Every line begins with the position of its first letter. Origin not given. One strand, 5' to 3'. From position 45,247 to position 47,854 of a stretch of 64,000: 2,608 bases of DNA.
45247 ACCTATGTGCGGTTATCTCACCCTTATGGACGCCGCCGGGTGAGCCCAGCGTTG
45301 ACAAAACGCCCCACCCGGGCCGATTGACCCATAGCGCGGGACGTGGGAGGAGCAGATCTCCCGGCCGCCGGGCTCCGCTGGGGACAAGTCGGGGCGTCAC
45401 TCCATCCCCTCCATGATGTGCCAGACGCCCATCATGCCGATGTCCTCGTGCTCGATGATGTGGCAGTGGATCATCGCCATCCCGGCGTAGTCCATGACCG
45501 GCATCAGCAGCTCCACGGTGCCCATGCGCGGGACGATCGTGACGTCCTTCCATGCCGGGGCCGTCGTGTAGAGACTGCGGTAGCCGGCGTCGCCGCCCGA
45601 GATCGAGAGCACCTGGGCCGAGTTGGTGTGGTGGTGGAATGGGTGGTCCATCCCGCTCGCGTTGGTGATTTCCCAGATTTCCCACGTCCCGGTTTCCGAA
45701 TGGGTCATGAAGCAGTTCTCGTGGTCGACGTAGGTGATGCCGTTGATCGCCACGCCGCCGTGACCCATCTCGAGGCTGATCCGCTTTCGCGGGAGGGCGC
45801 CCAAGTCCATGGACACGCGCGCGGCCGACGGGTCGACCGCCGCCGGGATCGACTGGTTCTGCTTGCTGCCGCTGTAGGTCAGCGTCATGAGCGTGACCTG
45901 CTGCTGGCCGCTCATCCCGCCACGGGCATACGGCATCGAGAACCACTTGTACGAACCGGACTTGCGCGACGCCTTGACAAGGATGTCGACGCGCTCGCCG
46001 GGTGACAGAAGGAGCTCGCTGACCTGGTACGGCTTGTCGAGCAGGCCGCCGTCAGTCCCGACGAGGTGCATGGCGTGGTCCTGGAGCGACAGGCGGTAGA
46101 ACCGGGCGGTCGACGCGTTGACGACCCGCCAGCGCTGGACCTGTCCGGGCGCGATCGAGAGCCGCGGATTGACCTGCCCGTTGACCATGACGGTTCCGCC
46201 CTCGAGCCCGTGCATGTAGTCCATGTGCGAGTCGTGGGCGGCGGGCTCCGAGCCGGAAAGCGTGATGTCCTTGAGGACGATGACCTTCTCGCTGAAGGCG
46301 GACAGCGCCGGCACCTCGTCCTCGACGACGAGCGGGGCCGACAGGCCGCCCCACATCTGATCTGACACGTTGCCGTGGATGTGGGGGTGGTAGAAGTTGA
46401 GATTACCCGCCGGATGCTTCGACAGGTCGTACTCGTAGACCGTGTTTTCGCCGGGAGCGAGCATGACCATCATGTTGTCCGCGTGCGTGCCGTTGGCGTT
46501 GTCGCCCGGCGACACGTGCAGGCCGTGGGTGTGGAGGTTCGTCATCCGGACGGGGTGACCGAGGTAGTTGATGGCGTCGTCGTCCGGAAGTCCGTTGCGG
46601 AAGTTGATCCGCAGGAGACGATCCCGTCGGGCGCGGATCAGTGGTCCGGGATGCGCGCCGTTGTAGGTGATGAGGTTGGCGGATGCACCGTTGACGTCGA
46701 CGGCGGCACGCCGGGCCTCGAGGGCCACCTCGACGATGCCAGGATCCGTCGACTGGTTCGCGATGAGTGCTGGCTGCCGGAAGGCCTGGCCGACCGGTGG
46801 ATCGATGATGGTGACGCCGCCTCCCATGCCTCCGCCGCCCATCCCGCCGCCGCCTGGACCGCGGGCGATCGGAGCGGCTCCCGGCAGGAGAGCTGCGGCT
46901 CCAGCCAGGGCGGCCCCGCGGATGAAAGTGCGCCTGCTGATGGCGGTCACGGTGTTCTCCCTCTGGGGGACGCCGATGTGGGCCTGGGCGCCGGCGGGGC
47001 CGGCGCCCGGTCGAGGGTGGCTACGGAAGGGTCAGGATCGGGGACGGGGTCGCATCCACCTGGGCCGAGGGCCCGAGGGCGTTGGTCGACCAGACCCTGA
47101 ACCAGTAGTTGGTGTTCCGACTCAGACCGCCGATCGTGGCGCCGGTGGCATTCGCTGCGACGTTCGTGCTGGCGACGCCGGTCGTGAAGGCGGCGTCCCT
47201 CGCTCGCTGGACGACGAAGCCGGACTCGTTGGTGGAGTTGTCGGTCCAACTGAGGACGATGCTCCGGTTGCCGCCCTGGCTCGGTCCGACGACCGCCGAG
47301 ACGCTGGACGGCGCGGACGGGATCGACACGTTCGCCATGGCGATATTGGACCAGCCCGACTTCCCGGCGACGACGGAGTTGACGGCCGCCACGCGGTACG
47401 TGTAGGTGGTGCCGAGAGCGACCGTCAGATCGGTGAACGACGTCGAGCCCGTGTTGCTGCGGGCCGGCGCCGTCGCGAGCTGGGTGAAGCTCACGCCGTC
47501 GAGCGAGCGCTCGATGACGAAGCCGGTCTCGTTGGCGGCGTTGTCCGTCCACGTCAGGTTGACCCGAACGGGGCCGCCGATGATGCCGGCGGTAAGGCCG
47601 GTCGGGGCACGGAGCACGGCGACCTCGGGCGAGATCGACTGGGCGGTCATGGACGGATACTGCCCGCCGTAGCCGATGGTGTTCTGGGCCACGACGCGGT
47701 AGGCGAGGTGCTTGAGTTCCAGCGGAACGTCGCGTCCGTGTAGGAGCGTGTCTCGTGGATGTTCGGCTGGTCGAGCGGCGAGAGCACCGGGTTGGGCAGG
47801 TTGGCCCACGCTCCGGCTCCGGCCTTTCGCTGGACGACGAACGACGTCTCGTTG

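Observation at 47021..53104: Giant (~2000-codon) surface multicopper oxidase with a repeat stalk, hidden by frameshifts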

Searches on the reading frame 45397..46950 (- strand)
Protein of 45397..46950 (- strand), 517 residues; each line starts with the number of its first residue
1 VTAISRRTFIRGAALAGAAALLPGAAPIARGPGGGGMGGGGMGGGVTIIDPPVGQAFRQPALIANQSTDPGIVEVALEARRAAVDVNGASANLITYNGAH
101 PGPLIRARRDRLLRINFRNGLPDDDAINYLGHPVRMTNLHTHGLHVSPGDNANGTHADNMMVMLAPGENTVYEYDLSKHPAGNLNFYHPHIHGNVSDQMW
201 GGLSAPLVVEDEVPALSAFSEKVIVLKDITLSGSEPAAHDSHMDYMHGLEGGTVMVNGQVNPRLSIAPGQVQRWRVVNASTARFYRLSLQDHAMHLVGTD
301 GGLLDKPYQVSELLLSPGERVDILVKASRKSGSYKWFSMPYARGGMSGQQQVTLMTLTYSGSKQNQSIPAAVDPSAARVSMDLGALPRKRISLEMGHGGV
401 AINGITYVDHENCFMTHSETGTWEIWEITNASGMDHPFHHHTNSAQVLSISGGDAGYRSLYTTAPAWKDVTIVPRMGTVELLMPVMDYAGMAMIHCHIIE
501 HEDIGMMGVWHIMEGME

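Call 28: search_protein_families(library=pfam, proteins=[window:45397-46950:-], max_evalue=0.001)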
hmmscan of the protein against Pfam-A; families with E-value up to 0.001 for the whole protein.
window:45397-46950:- (517 aa): 4 families
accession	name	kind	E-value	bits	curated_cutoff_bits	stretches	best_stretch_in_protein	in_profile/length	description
PF07731.20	Cu-oxidase_2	-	3.7e-20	72.5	20.4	1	417-511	36-132/137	Multicopper oxidase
PF07732.21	Cu-oxidase_3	-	8.4e-16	58.5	21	1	84-212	7-117/119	Multicopper oxidase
PF00394.28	Cu-oxidase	-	2.4e-15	57.4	21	1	248-361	33-156/157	Multicopper oxidase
PF10518.14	TAT_signal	-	0.00029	21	22.7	1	4-23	2-21/21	TAT (twin-arginine translocation) pathway signal sequence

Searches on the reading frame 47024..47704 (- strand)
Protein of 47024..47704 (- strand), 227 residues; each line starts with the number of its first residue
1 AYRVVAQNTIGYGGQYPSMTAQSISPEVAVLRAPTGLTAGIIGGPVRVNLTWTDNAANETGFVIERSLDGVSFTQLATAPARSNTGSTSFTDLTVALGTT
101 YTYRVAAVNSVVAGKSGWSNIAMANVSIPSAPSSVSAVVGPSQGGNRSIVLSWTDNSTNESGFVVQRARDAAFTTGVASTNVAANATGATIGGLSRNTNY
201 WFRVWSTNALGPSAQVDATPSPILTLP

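Call 88: search_protein_families(library=pfam, proteins=[window:47024-47704:-], max_evalue=1)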
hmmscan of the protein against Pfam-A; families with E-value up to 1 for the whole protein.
window:47024-47704:- (227 aa): 5 families
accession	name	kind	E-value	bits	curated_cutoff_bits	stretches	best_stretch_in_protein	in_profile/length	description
PF00041.27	fn3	-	6.3e-10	39.6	25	2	143-216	10-81/84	Fibronectin type III domain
PF16656.11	Pur_ac_phosph_N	-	1.2e-05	26.2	30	1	146-209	12-83/93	Purple acid Phosphatase, N-terminal domain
PF25059.1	FN3_DSCAM-DSCAML_C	-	0.00096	19.9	39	1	152-214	12-72/89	DSCAM/DSCAML C-terminal Fn3-like domain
PF24489.1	Ig_J_second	-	0.079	13.4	27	1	193-219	64-90/105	Tip attachment protein J second Ig-like domain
PF25814.1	fn3_SORL1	-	0.15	12.5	27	0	48-110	18-74/90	SORL1-like, fn3 domain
